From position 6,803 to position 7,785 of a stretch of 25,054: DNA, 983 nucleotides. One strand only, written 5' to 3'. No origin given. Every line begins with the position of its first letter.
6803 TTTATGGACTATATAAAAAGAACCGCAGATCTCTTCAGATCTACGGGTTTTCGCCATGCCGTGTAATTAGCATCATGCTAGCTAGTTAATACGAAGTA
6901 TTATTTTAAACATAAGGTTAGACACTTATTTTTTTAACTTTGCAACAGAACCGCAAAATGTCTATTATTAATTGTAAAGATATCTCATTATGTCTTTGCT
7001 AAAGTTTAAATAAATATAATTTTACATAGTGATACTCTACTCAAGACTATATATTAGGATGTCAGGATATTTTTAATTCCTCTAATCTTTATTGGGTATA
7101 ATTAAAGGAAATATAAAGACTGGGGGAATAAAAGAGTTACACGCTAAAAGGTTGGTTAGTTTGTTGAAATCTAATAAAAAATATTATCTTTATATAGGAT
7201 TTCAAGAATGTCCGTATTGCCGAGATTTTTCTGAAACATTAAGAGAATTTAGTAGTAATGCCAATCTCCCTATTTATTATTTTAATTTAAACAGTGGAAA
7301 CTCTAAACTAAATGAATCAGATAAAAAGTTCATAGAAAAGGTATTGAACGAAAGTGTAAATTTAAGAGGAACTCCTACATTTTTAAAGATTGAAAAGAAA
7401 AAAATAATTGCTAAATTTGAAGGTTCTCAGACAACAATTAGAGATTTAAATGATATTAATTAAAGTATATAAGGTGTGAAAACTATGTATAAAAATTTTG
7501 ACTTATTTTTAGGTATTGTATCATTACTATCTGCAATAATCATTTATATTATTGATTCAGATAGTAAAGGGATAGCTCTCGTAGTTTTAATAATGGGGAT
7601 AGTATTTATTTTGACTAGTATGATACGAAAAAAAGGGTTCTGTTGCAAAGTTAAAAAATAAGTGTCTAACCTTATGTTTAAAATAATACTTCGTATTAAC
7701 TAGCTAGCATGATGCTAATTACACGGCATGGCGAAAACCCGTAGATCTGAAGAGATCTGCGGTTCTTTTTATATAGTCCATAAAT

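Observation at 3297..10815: Two circularly permuted RC-plasmid remnants, each broken in rep by IS257, arranged as an imperfect inverted duplication around an IS257-trx-IS257 core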

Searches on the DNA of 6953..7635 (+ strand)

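Call 23: search_dna_similar(query=window:6953-7635:+, collection=plasmids, mode=near, max_rows=40, rows=spread)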
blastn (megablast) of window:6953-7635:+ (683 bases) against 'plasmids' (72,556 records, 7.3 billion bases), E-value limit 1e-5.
Records with a match: 38; places in all: 38; records where one place covers at least 80% of the query: 35.
Best place of each record, by identity: >=99% 36; 90-95% 2.
By first word of the organism name: Staphylococcus 36; Enterococcus 2.
By predicted mobility (MOB-suite, as given by PLSDB): mobilizable 32; non-mobilizable 6.
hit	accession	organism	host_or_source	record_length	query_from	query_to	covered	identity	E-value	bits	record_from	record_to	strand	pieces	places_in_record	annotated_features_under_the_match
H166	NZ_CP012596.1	Staphylococcus aureus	Homo sapiens,blood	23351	1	683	100%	100.0%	0e+0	1262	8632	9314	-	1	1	PedC/BrcD family bacteriocin maturation disulfide isomerase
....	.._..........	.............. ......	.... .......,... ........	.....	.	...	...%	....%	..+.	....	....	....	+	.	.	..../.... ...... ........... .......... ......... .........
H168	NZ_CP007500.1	Staphylococcus aureus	-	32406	1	683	100%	99.9%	0e+0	1256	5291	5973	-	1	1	PedC/BrcD family bacteriocin maturation disulfide isomerase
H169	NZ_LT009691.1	Staphylococcus aureus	Homo sapiens,skin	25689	1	683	100%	99.9%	0e+0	1256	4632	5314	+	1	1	PedC/BrcD family bacteriocin maturation disulfide isomerase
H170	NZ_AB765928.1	Staphylococcus aureus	-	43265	1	683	100%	99.9%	0e+0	1256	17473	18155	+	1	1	PedC/BrcD family bacteriocin maturation disulfide isomerase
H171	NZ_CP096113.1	Staphylococcus argenteus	Homo sapiens,skin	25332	1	683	100%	99.9%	0e+0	1256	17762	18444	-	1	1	PedC/BrcD family bacteriocin maturation disulfide isomerase | hypothetical protein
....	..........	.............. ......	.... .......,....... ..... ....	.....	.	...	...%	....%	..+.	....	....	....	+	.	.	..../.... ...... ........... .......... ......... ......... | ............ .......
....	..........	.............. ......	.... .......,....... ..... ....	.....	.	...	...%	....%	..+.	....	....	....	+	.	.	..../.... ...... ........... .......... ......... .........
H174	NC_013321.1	Staphylococcus aureus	equine abscess isolate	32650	1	683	100%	99.7%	0e+0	1251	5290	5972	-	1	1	PedC/BrcD family bacteriocin maturation disulfide isomerase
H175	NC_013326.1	Staphylococcus aureus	-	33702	1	683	100%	99.7%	0e+0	1251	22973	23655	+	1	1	PedC/BrcD family bacteriocin maturation disulfide isomerase | tyrosine-type recombinase/integrase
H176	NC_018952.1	Staphylococcus aureus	-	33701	1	683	100%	99.7%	0e+0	1251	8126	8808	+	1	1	PedC/BrcD family bacteriocin maturation disulfide isomerase | tyrosine-type recombinase/integrase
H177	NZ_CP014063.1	Staphylococcus aureus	Homo sapiens,skin swab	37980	1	683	100%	99.7%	0e+0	1251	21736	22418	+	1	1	PedC/BrcD family bacteriocin maturation disulfide isomerase | tyrosine-type recombinase/integrase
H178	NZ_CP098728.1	Staphylococcus aureus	Homo sapiens,blood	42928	1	683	100%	99.7%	0e+0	1251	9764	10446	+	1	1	PedC/BrcD family bacteriocin maturation disulfide isomerase | tyrosine-type recombinase/integrase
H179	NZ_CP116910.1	Staphylococcus aureus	Homo sapiens,skin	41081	1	683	100%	99.7%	0e+0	1251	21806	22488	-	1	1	PedC/BrcD family bacteriocin maturation disulfide isomerase | tyrosine-type recombinase/integrase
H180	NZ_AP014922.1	Staphylococcus aureus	Homo sapiens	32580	1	683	100%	99.6%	0e+0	1245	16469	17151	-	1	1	PedC/BrcD family bacteriocin maturation disulfide isomerase | tyrosine-type recombinase/integrase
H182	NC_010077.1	Staphylococcus aureus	-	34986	1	683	100%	99.6%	0e+0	1245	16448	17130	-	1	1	PedC/BrcD family bacteriocin maturation disulfide isomerase | tyrosine-type recombinase/integrase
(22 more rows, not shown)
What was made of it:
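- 680-bp 'plasmid' records of the trx segment exist (call 23).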

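Call 25: get_annotated_region(hit=H182, flank=4000)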
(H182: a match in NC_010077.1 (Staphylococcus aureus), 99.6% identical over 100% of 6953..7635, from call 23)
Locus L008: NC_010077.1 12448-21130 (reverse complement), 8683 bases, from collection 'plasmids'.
description: Staphylococcus aureus plasmid unnamed, complete sequence
organism: Staphylococcus aureus (NCBI taxid 1280)
taxonomy: Bacteria; Bacillota; Bacilli; Bacillales; Staphylococcaceae; Staphylococcus; Staphylococcus aureus
host: -; source: -; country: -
typing (MOB-suite, as given by PLSDB): mobilizable; replicon rep_cluster_1733,rep_cluster_2100
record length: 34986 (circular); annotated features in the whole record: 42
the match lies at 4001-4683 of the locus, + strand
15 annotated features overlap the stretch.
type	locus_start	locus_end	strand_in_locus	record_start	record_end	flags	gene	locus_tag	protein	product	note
predicted_resistance_gene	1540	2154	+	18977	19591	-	cadD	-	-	cadmium resistance transporter CadD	predicted by amrfinderplus; class CADMIUM; identity 100.0%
CDS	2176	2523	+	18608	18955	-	-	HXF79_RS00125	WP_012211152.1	metalloregulator ArsR/SmtB family transcription factor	GO:0006355 - regulation of DNA-templated transcription [Evidence IEA]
CDS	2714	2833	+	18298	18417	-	-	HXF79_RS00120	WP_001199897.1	hypothetical protein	-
CDS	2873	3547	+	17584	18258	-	-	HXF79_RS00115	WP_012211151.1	IS6-like element ISSau6 family transposase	GO:0006313 - DNA transposition [Evidence IEA]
CDS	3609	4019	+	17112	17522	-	-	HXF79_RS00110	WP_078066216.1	tyrosine-type recombinase/integrase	GO:0015074 - DNA integration [Evidence IEA]; GO:0006310 - DNA recombination [Evidence IEA]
CDS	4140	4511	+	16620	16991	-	-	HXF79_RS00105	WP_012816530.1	PedC/BrcD family bacteriocin maturation disulfide isomerase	-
CDS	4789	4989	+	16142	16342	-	-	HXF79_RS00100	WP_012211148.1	helix-turn-helix transcriptional regulator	-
CDS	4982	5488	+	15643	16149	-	-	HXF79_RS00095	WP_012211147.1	hypothetical protein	-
CDS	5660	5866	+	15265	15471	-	-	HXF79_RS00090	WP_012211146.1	Blp family class II bacteriocin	GO:0042742 - defense response to bacterium [Evidence IEA]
CDS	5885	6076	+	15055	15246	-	-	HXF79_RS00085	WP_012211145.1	Blp family class II bacteriocin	GO:0042742 - defense response to bacterium [Evidence IEA]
CDS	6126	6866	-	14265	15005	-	-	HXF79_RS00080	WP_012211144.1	LytTR family DNA-binding domain-containing protein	-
CDS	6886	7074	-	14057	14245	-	-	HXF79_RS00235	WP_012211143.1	GHKL domain-containing protein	-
CDS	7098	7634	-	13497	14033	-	-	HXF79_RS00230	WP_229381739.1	hypothetical protein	-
CDS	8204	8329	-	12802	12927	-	-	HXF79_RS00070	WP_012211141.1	EntF family bacteriocin induction factor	-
CDS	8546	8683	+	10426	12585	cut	-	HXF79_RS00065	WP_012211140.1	peptidase domain-containing ABC transporter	-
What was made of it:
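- The trx segment sits next to IS A in its native bacteriocin context (call 25).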

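Call 26: get_annotated_region(hit=H168, flank=5000)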
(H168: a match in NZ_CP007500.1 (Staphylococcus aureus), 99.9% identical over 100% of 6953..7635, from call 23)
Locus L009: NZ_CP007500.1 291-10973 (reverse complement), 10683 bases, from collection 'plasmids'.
description: Staphylococcus aureus strain 2395 USA500 plasmid pUSA500, complete sequence
organism: Staphylococcus aureus (NCBI taxid 1280)
taxonomy: Bacteria; Bacillota; Bacilli; Bacillales; Staphylococcaceae; Staphylococcus; Staphylococcus aureus
host: -; source: -; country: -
typing (MOB-suite, as given by PLSDB): mobilizable; replicon rep_cluster_1017,rep_cluster_1215
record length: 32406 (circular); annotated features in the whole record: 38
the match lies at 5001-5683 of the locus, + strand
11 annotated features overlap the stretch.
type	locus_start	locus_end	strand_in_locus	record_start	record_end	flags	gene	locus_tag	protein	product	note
predicted_resistance_gene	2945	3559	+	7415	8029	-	cadD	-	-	cadmium resistance transporter CadD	predicted by amrfinderplus; class CADMIUM; identity 98.05%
CDS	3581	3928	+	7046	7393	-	-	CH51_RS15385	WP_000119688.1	metalloregulator ArsR/SmtB family transcription factor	GO:0006355 - regulation of DNA-templated transcription [Evidence IEA]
CDS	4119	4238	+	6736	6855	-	-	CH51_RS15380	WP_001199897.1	hypothetical protein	-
CDS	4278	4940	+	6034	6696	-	-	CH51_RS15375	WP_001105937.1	IS6 family transposase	-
CDS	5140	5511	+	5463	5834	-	-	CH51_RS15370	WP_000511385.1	PedC/BrcD family bacteriocin maturation disulfide isomerase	-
CDS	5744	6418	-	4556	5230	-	-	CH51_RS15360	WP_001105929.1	IS6-like element ISSau6 family transposase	GO:0006313 - DNA transposition [Evidence IEA]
CDS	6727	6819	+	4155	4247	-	-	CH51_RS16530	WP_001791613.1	type I toxin-antitoxin system Fst family toxin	-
CDS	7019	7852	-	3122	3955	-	-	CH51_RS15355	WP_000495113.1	DUF4238 domain-containing protein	-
CDS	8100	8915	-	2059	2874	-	-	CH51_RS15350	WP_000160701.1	AAA family ATPase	-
CDS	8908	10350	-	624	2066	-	-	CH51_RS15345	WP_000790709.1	Mu transposase C-terminal domain-containing protein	GO:0015074 - DNA integration [Evidence IEA]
CDS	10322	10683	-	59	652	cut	-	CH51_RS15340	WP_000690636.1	recombinase family protein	GO:0006310 - DNA recombination [Evidence IEA]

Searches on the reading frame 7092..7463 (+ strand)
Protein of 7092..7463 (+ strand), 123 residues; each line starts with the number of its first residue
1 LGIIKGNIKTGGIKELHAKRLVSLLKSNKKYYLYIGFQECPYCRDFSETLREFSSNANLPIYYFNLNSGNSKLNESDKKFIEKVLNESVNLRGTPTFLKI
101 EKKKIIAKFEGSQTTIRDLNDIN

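Call 7: search_protein_families(library=pfam, proteins=[window:7092-7463:+], max_evalue=0.01)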
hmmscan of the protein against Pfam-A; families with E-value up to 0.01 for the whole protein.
window:7092-7463:+ (123 aa): 2 families
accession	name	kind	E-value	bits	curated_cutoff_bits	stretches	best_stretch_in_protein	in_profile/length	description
PF13098.12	Thioredoxin_2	-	1.1e-05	26.2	27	1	27-113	4-95/104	Thioredoxin-like domain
PF13728.12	TraF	-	0.0079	16.5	23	1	36-103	137-202/224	F plasmid transfer operon protein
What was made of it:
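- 6953..7635 (+): 683-bp fragment of a class II bacteriocin locus, bounded by the IRR ends of IS A and IS B. It carries a PedC/BrcD thioredoxin-like gene (7092-7463) and a small membrane ORF (7476-7661). Weak Pfam Thioredoxin_2 hit (call 7).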
